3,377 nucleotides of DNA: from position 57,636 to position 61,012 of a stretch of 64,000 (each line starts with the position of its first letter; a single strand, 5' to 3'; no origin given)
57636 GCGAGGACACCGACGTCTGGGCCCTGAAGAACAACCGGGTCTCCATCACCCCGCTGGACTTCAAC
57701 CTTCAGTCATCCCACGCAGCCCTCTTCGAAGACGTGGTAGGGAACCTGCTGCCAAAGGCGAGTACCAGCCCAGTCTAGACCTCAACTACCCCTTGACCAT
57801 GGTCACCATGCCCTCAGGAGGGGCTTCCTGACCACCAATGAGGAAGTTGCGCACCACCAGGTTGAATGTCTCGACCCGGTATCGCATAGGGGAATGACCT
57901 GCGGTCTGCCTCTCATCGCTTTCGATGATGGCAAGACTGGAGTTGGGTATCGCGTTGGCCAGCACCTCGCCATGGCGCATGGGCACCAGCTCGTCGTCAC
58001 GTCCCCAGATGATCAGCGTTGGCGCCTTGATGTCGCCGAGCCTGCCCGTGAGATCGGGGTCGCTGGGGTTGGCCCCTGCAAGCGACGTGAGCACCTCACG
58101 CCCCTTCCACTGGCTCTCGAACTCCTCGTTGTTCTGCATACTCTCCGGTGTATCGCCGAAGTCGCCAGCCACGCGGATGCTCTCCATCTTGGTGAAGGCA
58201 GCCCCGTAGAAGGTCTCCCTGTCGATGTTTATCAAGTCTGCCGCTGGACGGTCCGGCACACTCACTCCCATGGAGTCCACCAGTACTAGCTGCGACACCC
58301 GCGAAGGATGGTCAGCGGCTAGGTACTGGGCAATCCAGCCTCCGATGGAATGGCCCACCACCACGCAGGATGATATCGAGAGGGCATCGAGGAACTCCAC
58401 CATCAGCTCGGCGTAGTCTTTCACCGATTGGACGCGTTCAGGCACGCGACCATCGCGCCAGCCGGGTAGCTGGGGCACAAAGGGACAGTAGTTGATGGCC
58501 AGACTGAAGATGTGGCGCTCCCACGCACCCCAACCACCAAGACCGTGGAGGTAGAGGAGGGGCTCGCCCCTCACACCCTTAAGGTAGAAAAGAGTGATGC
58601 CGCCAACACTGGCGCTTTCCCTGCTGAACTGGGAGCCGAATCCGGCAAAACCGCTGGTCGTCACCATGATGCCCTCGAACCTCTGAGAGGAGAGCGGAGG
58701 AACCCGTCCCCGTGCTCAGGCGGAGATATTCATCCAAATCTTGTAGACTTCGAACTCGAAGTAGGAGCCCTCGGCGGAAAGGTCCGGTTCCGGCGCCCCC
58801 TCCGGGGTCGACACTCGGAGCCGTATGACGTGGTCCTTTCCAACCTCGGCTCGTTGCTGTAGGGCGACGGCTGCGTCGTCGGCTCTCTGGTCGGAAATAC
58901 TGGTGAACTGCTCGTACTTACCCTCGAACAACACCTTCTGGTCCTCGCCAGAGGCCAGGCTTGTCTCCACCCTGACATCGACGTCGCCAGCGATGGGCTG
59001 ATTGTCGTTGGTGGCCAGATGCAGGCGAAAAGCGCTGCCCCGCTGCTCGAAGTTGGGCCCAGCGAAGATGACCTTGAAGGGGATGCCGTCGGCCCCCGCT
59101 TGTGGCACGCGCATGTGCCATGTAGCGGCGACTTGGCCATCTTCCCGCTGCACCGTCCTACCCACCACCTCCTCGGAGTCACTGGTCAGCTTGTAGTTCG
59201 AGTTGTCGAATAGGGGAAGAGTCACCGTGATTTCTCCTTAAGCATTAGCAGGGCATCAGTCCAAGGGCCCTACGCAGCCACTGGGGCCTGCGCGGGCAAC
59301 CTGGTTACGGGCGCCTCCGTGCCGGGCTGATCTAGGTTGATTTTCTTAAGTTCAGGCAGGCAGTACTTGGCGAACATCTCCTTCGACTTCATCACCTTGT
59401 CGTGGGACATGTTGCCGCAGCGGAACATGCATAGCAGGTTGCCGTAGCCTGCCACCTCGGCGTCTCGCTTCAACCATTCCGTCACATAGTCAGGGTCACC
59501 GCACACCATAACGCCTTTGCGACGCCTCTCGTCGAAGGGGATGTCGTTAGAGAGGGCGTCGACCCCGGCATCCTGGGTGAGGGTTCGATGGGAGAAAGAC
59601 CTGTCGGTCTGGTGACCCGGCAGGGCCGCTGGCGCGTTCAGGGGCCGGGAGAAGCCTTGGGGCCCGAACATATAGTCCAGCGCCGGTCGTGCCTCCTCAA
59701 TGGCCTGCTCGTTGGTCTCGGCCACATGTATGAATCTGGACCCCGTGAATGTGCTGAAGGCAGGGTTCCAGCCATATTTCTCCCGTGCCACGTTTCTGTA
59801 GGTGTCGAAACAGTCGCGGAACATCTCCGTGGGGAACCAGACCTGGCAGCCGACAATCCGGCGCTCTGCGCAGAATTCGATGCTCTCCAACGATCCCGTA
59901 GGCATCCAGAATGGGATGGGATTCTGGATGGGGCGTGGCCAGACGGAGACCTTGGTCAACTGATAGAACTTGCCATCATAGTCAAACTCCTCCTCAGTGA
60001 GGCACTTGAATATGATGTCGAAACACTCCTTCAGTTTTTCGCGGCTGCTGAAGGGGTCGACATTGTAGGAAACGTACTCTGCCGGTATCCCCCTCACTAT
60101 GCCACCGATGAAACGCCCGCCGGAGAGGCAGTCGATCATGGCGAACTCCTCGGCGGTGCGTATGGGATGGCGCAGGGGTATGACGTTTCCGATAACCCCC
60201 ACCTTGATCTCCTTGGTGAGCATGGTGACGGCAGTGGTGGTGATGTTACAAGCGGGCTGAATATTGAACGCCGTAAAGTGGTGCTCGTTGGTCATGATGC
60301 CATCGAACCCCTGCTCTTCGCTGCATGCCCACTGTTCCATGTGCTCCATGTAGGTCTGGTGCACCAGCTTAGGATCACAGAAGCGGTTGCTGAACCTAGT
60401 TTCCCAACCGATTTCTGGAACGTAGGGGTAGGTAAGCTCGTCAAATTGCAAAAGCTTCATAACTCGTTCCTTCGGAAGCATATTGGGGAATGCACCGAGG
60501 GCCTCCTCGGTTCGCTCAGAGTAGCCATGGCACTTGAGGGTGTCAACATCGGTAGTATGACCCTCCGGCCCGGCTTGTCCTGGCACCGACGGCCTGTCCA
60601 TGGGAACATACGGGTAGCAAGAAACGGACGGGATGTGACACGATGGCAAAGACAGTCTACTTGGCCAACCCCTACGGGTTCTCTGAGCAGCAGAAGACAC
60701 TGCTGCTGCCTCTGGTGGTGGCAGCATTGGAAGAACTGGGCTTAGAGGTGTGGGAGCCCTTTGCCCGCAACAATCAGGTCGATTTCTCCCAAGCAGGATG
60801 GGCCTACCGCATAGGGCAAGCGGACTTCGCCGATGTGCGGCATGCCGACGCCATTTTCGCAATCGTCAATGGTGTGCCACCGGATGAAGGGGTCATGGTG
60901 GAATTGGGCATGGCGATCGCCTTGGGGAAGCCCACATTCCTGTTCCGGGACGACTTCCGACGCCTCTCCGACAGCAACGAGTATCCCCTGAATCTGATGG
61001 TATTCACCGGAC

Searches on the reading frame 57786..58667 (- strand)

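Call 32: search_protein_families(library=pfam, proteins=[window:57786-58667:-], max_evalue=0.00001)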
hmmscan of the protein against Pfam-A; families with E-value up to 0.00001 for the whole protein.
window:57786-58667:- (293 aa): 3 families
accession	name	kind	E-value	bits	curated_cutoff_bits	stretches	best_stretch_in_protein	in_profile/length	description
PF00561.26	Abhydrolase_1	-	3.6e-21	76.4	25.8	1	36-244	2-229/245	alpha/beta hydrolase fold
PF12697.13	Abhydrolase_6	-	1.2e-16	62.4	26.3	1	37-262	1-208/217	Alpha/beta hydrolase family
PF12146.15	Hydrolase_4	-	1.1e-10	41.6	27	1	72-243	49-220/239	Serine aminopeptidase, S33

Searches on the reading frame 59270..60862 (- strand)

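Call 32: search_protein_families(library=pfam, proteins=[window:59270-60862:-], max_evalue=0.00001)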
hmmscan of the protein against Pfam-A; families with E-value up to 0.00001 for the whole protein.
window:59270-60862:- (530 aa): 1 family
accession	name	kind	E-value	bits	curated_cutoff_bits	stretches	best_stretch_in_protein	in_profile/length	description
PF00296.26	Bac_luciferase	-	4.2e-43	148.3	27.9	1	170-466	21-306/314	Luciferase-like monooxygenase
